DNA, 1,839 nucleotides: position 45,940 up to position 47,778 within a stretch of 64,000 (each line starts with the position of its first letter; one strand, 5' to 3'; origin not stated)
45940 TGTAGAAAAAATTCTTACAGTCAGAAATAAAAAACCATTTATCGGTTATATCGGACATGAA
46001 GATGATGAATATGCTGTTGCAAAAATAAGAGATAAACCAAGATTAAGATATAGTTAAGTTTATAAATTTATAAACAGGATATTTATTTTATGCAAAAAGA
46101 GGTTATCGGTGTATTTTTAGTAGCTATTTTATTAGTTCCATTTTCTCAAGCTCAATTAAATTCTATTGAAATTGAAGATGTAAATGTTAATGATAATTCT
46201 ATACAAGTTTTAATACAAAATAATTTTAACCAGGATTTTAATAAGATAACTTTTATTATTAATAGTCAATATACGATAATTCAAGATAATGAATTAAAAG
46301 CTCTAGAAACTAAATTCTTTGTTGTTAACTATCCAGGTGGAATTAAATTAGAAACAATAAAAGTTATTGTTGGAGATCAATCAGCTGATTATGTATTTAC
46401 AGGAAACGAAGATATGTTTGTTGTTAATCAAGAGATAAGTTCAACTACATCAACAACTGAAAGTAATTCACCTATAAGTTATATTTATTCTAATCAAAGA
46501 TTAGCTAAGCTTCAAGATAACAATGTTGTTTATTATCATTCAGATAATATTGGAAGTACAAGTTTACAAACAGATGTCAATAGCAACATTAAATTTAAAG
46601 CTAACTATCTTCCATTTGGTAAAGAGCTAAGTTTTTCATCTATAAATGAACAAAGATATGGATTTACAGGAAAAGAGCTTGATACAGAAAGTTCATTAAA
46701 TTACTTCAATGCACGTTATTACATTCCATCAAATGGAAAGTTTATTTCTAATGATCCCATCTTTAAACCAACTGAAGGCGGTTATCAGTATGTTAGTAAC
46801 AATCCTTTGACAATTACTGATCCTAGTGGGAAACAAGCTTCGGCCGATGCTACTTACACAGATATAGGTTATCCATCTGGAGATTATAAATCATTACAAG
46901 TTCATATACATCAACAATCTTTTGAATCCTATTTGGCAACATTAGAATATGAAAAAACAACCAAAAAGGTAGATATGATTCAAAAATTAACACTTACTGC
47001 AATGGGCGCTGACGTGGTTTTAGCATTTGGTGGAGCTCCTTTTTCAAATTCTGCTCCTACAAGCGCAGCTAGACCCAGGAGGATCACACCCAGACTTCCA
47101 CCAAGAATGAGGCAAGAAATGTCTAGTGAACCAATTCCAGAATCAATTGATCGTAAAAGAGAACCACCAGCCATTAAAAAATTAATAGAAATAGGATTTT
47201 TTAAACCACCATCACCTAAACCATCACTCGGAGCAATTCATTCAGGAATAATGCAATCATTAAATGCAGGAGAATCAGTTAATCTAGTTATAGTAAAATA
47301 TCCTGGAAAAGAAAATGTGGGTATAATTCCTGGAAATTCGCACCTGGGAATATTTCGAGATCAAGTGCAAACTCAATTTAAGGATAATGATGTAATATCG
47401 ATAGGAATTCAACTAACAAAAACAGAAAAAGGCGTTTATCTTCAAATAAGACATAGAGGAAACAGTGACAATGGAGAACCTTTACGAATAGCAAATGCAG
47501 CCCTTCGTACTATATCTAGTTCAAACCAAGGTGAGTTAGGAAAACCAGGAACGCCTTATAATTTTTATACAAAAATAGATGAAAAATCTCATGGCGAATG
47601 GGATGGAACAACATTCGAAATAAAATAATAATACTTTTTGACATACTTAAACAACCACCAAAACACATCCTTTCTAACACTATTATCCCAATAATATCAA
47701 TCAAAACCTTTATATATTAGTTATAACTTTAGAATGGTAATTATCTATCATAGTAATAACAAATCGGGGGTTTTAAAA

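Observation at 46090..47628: Secreted RHS-core polymorphic toxin with an unassigned C-terminal domain in an apparently archaeal genome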

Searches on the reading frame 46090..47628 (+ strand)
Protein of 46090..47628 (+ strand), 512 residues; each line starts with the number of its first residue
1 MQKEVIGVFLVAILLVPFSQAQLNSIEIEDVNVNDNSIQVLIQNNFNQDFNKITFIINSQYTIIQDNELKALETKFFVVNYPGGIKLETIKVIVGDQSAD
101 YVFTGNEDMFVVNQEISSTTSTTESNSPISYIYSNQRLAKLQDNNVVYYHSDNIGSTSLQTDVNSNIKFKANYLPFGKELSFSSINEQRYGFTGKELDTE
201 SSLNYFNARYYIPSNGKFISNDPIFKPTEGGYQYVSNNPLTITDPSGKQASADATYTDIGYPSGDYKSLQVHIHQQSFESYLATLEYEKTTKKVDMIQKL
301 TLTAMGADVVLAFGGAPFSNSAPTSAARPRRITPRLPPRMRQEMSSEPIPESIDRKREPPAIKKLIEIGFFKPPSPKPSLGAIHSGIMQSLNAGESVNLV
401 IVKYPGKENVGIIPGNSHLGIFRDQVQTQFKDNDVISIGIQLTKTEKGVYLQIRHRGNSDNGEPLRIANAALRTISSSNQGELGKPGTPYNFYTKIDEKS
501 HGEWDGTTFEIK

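Call 3: search_protein_families(library=pfam, proteins=[window:46090-47628:+], max_evalue=0.1)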
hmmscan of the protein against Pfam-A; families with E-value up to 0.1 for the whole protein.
window:46090-47628:+ (512 aa): 1 family
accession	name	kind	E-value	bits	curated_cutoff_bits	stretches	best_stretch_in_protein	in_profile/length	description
PF21413.3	SHQ1-like_CS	-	0.055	13.9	27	0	46-113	6-73/93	SHQ1-like, CS domain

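Call 4: search_protein_families(library=ncbifam, proteins=[window:46090-47628:+], max_evalue=0.1)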
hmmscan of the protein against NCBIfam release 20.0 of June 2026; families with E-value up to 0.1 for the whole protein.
window:46090-47628:+ (512 aa): 3 families
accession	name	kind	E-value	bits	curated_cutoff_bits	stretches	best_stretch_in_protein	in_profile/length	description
TIGR03696.1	Rhs_assc_core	domain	1.1e-19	70.7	32.5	1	173-247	1-75/76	RHS repeat-associated core domain-containing protein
NF041261.1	RHS_core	equivalog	6e-07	27.7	2000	1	144-247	1155-1260/1261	RHS element core protein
NF002631.0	PRK02302.1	equivalog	8.5e-05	22.8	103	0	255-296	25-66/90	hypothetical protein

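Call 5: find_homologous_proteins(query=window:46090-47628:+)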
Query window:46090-47628:+ (512 aa): 48 proteins with E <= 0.001 among 8000 candidates.
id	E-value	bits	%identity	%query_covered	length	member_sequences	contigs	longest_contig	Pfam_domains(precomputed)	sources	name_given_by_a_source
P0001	0.0e+0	1139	100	100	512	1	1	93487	-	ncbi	-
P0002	1.5e-120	421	78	46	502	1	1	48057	-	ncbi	-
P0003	1.6e-118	415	80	46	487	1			-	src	-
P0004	6.1e-118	413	78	48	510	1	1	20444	-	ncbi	-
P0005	7.3e-117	409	79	45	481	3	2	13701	-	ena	-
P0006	2.1e-116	408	75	49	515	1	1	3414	-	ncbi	-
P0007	4.2e-116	407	77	46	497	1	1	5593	-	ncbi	-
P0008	1.5e-114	402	75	47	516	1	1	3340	-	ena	-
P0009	1.1e-113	399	70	53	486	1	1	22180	-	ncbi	-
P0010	2.3e-113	398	74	48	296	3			-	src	-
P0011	5.0e-113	397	76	48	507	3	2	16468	-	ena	-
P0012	4.9e-110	387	71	49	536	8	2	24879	-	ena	-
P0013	1.5e-109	385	71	48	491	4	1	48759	-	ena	-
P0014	1.7e-109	385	67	51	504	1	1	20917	-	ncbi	-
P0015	1.4e-108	382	72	48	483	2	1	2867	-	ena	-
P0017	2.6e-108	381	72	49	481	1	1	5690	-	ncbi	-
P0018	5.0e-108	380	72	49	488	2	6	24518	-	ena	-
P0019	3.4e-107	377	45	96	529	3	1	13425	-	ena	-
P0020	2.6e-106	375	73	46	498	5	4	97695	-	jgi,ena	-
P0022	1.6e-104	369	68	49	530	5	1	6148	-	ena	-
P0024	1.0e-103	366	69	47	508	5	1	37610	-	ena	-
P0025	4.7e-103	364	70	48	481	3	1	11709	-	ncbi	-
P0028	2.8e-102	361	67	49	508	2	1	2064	-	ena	-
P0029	9.5e-102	359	68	48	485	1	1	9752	-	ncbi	-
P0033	2.4e-100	355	70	48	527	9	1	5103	-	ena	-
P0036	5.7e-99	350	70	45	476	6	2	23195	-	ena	-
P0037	1.0e-98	350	66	48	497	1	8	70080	-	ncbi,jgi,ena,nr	ncbi:MAG TPA: RHS repeat-associated core domain-containing protein [Candidatus Nanoarchaeia archaeon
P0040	1.7e-93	332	65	49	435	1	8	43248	-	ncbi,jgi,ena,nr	ncbi:MAG TPA: RHS repeat-associated core domain-containing protein [Candidatus Nanoarchaeia archaeon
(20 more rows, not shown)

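Call 11: find_encoding_contigs(protein=P0001, flank=10000, max_places=3)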
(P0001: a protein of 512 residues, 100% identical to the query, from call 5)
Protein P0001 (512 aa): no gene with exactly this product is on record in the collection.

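Call 12: find_encoding_contigs(protein=P0019, flank=6000, max_places=3)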
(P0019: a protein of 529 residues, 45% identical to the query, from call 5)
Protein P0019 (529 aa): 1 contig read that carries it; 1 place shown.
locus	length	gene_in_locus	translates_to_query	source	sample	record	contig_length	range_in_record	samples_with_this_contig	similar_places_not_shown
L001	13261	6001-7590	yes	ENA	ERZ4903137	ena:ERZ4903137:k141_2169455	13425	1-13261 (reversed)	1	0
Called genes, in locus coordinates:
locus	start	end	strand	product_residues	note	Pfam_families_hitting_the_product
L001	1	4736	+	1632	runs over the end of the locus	?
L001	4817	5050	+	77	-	PF26688:RHH_12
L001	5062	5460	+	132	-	PF10130:PIN_2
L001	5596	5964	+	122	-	-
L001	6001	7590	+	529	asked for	-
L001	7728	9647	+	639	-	PF07705:CARDB (faint), PF10633:NPCBM_assoc (faint), PF22544:HYDIN_VesB_CFA65-like_Ig (faint), PF22680:Glyco_hydro_123_N_2 (faint)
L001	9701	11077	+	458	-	-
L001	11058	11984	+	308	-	PF02540:NAD_synthase (weak), PF00733:Asn_synthase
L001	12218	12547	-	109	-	PF02452:PemK_toxin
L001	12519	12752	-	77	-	PF04014:MazE_antitoxin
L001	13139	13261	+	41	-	?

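Call 13: find_encoding_contigs(protein=P0002, flank=5000, max_places=2)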
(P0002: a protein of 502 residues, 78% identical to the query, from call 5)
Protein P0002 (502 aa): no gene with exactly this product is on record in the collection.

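Call 14: find_encoding_contigs(protein=P0020, flank=5000, max_places=2)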
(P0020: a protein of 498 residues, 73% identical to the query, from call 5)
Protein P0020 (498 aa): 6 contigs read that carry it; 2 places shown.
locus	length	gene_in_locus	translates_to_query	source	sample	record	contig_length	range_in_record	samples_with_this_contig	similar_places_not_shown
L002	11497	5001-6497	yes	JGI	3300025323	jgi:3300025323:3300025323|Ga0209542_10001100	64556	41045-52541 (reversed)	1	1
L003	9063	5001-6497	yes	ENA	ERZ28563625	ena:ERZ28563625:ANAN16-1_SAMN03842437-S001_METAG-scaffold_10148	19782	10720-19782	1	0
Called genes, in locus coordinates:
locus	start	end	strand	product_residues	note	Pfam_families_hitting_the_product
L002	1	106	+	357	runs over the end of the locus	PF00091:Tubulin, PF12327:FtsZ_C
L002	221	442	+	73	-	PF03992:ABM (weak)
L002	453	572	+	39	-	-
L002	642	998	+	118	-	-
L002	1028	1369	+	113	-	-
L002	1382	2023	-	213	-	PF00881:Nitroreductase, PF14512:TM1586_NiRdase (faint), PF00881:Nitroreductase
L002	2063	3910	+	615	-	PF04675:DNA_ligase_A_N, PF01068:DNA_ligase_A_M, PF04679:DNA_ligase_A_C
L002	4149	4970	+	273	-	PF01978:TrmB, PF24217:DUF7436 (faint), PF11495:TrmB_EBD_N (weak)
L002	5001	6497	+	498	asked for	-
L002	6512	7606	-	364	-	PF00919:UPF0004, PF04055:Radical_SAM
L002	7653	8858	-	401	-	PF14528:LAGLIDADG_3 (weak)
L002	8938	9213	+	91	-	-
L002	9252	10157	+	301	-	PF01916:DS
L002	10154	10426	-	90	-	PF14947:HTH_45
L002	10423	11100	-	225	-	PF17159:MASE3 (faint)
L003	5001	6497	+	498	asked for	-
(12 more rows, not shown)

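Call 15: find_encoding_contigs(protein=P0013, flank=5000, max_places=2)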
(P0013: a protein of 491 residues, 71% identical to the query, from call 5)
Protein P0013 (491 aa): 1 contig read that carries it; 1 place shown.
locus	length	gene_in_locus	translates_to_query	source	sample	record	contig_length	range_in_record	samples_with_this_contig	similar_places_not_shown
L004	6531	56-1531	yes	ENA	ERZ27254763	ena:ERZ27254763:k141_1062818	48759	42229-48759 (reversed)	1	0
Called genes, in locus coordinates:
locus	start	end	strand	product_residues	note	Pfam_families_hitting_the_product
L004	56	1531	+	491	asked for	-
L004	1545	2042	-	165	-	-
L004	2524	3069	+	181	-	PF13412:HTH_24 (weak)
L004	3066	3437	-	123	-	-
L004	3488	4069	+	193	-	PF02163:Peptidase_M50 (faint)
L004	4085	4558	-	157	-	-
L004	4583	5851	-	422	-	PF02812:ELFV_dehydrog_N, PF00208:ELFV_dehydrog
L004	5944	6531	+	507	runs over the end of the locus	-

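Call 16: find_encoding_contigs(protein=P0037, flank=5000, max_places=2)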
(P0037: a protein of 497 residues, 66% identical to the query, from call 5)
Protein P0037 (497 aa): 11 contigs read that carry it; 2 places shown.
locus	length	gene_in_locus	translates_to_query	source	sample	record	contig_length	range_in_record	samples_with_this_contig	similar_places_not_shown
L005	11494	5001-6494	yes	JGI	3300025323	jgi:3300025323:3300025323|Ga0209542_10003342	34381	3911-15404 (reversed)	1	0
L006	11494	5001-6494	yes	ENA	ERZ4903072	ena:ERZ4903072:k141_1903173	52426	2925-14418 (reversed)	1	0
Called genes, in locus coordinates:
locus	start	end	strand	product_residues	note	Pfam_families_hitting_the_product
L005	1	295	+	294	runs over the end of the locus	PF01609:DDE_Tnp_1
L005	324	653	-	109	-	-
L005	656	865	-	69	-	-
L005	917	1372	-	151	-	PF00578:AhpC-TSA, PF08534:Redoxin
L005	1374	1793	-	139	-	PF09969:DUF2203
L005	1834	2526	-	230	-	PF00970:FAD_binding_6, PF00175:NAD_binding_1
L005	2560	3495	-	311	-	PF00588:SpoU_methylase (weak)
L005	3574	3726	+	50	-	-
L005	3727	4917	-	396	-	PF01926:MMR_HSR1, PF02421:FeoB_N (weak), PF08438:YGR210-like_G4, PF02824:TGS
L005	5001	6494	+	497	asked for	-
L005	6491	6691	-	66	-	-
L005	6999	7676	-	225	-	-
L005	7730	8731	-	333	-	-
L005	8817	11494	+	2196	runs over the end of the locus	?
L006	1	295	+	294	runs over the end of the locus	PF01609:DDE_Tnp_1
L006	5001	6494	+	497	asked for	-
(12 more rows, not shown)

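Call 46: find_related_loci(query=A2, collection=genome_contigs, flank=6000)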
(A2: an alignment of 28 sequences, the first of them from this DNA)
Query A2 (512 aa) in genome_contigs; peptide patterns used: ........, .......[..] (x = any residue, [..] = any of these).
82 stretches matched a pattern; 13 encode a relative of the query (tblastn E <= 1e-3); 13 distinct loci.
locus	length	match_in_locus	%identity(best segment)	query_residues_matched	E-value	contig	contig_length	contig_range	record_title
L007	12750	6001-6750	77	1-247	2e-121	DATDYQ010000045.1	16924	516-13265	MAG TPA_asm: Candidatus Nanoarchaeia archaeon isolate SMAG_U8169 k141_2246650, whole genome shotgun sequence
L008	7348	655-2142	45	1-491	2e-113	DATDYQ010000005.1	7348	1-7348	MAG TPA_asm: Candidatus Nanoarchaeia archaeon isolate SMAG_U8169 k141_2205740, whole genome shotgun sequence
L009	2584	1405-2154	71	1-249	8e-117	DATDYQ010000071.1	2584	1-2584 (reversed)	MAG TPA_asm: Candidatus Nanoarchaeia archaeon isolate SMAG_U8169 k141_51106, whole genome shotgun sequence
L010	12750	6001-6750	72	1-247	2e-110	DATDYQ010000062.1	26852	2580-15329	MAG TPA_asm: Candidatus Nanoarchaeia archaeon isolate SMAG_U8169 k141_163694, whole genome shotgun sequence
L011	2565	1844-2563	70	4-240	1e-109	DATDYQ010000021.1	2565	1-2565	MAG TPA_asm: Candidatus Nanoarchaeia archaeon isolate SMAG_U8169 k141_1202385, whole genome shotgun sequence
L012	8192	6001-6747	66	3-249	1e-103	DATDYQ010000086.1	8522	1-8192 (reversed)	MAG TPA_asm: Candidatus Nanoarchaeia archaeon isolate SMAG_U8169 k141_376734, whole genome shotgun sequence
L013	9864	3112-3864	69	1-248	3e-102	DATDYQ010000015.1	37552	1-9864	MAG TPA_asm: Candidatus Nanoarchaeia archaeon isolate SMAG_U8169 k141_759822, whole genome shotgun sequence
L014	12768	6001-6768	65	1-250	3e-100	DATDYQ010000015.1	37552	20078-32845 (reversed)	MAG TPA_asm: Candidatus Nanoarchaeia archaeon isolate SMAG_U8169 k141_759822, whole genome shotgun sequence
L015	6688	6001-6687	68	16-242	2e-95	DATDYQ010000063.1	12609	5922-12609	MAG TPA_asm: Candidatus Nanoarchaeia archaeon isolate SMAG_U8169 k141_1555762, whole genome shotgun sequence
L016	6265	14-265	61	169-252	2e-27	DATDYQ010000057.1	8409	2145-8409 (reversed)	MAG TPA_asm: Candidatus Nanoarchaeia archaeon isolate SMAG_U8169 k141_1121136, whole genome shotgun sequence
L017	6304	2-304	56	195-299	5e-27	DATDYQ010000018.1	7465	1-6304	MAG TPA_asm: Candidatus Nanoarchaeia archaeon isolate SMAG_U8169 k141_2171863, whole genome shotgun sequence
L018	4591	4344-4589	49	130-210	5e-16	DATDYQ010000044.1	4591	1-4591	MAG TPA_asm: Candidatus Nanoarchaeia archaeon isolate SMAG_U8169 k141_1679385, whole genome shotgun sequence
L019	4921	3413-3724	31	148-248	4e-7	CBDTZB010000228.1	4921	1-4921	MAG TPA_asm: uncultured Nocardioides sp. isolate SRR7614695_concoct_31 genome assembly, contig: ERZ23877680.18821, whole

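Call 48: predict_structure(alignment_id=A2)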
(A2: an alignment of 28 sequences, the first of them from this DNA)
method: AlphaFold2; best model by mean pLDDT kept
length: 512 residues; sequences in the alignment: 28
mean_pLDDT: 48.8   pTM: 0.27
mean pLDDT of the five models: 48.8, 46.7, 46.6, 46.6, 44.6
residues with pLDDT >= 90: 32; 70-90: 66; 50-70: 81; < 50: 333
segments of 3 or more residues with pLDDT < 50: 19-21, 113-139, 141-382, 405-417, 419-421, 425-431, 477-512
pLDDT, mean of each block of 10 residues (from residue 1): 69 60 79 86 90 88 85 89 83 90 86 39 39 46 47 41 45 29 33 33 30 33 34 30 26 27 36 34 38 38 35 28 31 31 30 35 37 33 55 65 48 47 48 57 65 60 59 52 28 31 32 35
secondary structure, 60 per line:
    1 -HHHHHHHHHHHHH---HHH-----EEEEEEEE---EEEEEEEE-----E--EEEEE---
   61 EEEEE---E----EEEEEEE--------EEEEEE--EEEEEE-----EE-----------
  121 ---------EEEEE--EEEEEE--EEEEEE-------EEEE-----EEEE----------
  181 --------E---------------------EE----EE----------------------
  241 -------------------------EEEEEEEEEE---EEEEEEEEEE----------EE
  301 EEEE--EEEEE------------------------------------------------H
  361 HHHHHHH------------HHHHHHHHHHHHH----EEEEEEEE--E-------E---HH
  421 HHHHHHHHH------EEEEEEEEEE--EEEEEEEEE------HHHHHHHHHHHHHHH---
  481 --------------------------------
elements in order: H2-14 E26-33 E37-44 E53-57 E61-65 E74-80 E89-94 E97-102 E130-134 E137-142 E145-150 E158-161 E167-170 E266-275 E279-288 E299-304 E307-311 H360-367 H380-392 E397-404 H419-429 E436-445 E448-456 H463-477

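Call 53: search_protein_families(library=pfam, alignment_id=A3, max_evalue=0.01)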
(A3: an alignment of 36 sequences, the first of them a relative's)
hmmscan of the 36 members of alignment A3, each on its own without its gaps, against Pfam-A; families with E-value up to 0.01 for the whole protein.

A. member 1, P0002 (502 aa): 0 families

B. families by the number of members that match (of 36 scanned): 6 families
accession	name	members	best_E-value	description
PF02557.22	VanY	2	8.7e-05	D-alanyl-D-alanine carboxypeptidase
PF04187.18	Cofac_haem_bdg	1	9.7e-05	Haem-binding uptake, Tiki superfamily, ChaN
PF00069.31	Pkinase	1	0.00064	Protein kinase domain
PF16277.11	DUF4926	1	0.0041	Domain of unknown function (DUF4926)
PF17481.7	Phage_sheath_domII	1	0.0084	Phage tail sheath protein beta-sandwich domain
PF10804.13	DUF2538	1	0.0086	Protein of unknown function (DUF2538)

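Call 56: search_protein_families(library=pfam, proteins=[P0029, P0037, P0012, P0020, P0013, P0018, P0017, P0040, P0005, P0007], max_evalue=0.05)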
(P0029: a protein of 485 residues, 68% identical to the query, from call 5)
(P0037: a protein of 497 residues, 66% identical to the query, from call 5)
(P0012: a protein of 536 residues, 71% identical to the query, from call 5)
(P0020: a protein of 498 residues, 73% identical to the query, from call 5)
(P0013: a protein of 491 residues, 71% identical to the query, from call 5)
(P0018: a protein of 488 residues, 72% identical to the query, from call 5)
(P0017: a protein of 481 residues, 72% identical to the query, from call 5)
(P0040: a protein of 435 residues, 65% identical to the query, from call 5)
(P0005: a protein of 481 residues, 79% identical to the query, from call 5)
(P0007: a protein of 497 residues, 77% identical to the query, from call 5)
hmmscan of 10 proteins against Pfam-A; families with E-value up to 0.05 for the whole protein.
P0029 (485 aa): 2 families
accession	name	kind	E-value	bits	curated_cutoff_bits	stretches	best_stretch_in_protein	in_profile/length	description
PF02557.22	VanY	-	8.7e-05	22.8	25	1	406-475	52-114/132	D-alanyl-D-alanine carboxypeptidase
PF18979.5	DUF5715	-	0.046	13.8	26.8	0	394-429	83-118/171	Family of unknown function (DUF5715)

P0037 (497 aa): 0 families

P0012 (536 aa): 0 families

P0020 (498 aa): 0 families

P0013 (491 aa): 0 families

P0018 (488 aa): 1 family
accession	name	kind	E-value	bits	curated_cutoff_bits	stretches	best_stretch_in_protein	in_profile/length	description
PF17481.7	Phage_sheath_domII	-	0.0084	17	31.4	0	87-171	22-88/98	Phage tail sheath protein beta-sandwich domain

P0017 (481 aa): 1 family
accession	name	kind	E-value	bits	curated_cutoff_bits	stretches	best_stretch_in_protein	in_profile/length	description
PF10437.14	Lip_prot_lig_C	-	0.022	15.1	24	0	276-303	25-52/85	Bacterial lipoate protein ligase C-terminus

P0040 (435 aa): 0 families

P0005 (481 aa): 0 families

P0007 (497 aa): 0 families
